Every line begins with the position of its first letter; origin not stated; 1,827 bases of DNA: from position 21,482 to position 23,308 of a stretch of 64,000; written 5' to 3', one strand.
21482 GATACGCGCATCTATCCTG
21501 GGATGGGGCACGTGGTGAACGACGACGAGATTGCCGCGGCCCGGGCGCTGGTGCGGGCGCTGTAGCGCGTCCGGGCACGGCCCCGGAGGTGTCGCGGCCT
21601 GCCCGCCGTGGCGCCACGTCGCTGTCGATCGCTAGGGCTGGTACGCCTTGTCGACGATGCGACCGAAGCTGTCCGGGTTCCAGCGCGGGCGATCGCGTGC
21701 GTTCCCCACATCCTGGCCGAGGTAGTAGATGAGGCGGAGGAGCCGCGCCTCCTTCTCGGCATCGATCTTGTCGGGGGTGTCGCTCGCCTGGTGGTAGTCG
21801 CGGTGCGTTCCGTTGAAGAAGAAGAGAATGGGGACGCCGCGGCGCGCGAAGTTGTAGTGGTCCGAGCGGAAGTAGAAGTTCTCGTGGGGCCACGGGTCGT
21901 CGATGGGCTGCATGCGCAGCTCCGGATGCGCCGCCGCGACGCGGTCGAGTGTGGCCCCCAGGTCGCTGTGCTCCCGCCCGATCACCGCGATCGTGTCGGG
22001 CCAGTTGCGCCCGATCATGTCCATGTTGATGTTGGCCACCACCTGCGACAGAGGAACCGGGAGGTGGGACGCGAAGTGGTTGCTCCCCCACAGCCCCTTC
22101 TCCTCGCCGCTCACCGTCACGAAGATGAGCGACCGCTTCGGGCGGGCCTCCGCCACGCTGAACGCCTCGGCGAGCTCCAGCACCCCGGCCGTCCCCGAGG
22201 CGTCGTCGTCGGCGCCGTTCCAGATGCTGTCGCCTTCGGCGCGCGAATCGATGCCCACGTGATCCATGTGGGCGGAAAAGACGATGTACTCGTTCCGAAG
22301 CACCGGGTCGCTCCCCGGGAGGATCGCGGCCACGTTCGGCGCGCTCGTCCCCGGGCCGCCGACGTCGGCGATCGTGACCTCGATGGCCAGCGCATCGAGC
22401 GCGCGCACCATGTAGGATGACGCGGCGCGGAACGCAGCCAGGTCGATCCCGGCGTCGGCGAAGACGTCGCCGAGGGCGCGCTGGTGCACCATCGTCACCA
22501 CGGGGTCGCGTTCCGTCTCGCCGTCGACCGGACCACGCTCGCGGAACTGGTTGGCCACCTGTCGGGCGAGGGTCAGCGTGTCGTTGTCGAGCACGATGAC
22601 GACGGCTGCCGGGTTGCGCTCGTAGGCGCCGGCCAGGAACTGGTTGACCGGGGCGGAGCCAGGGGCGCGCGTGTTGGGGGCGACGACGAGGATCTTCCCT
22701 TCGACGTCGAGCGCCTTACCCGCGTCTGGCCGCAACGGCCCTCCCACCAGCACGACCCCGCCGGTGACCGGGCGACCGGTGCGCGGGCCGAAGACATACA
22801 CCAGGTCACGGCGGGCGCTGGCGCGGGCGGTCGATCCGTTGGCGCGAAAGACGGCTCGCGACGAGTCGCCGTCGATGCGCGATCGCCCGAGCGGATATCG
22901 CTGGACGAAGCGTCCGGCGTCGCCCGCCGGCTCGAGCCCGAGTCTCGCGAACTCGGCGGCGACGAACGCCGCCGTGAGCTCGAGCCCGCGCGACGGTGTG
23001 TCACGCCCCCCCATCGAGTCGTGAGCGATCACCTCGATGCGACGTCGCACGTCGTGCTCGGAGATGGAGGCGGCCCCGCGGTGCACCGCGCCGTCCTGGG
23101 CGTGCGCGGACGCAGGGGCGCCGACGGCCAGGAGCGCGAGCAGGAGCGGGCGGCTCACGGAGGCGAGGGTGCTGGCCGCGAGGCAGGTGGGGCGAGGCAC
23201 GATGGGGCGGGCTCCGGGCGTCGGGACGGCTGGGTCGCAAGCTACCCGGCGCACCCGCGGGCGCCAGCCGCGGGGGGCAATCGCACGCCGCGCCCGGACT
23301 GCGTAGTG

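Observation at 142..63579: Asymmetric 8-mer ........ occurs 20 times and carries almost every TTA codon in the window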

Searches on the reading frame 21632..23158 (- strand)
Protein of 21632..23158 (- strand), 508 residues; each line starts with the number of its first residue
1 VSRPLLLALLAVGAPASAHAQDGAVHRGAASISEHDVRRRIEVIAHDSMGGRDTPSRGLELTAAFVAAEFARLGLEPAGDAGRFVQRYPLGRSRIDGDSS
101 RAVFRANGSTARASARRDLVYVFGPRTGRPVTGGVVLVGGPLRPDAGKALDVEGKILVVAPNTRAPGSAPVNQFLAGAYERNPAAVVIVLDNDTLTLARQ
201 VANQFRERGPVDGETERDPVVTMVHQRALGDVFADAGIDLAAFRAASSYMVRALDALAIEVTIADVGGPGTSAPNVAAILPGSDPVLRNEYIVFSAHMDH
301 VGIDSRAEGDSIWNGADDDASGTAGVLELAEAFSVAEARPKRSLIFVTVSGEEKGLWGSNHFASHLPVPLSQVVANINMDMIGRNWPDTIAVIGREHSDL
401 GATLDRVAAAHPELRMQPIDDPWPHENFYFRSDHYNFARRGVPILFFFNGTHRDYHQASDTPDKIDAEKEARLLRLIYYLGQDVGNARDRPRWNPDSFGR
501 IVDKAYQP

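Call 10: search_protein_families(library=pfam, proteins=[window:21632-23158:-])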
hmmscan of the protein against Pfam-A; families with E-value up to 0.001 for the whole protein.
window:21632-23158:- (508 aa): 2 families
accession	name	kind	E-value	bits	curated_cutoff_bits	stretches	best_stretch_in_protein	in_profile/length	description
PF04389.22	Peptidase_M28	-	2e-46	158.6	21.3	1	275-479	1-191/193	Peptidase family M28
PF01546.33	Peptidase_M20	-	3.1e-05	24.4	24.6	1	294-364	2-81/206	Peptidase family M20/M25/M40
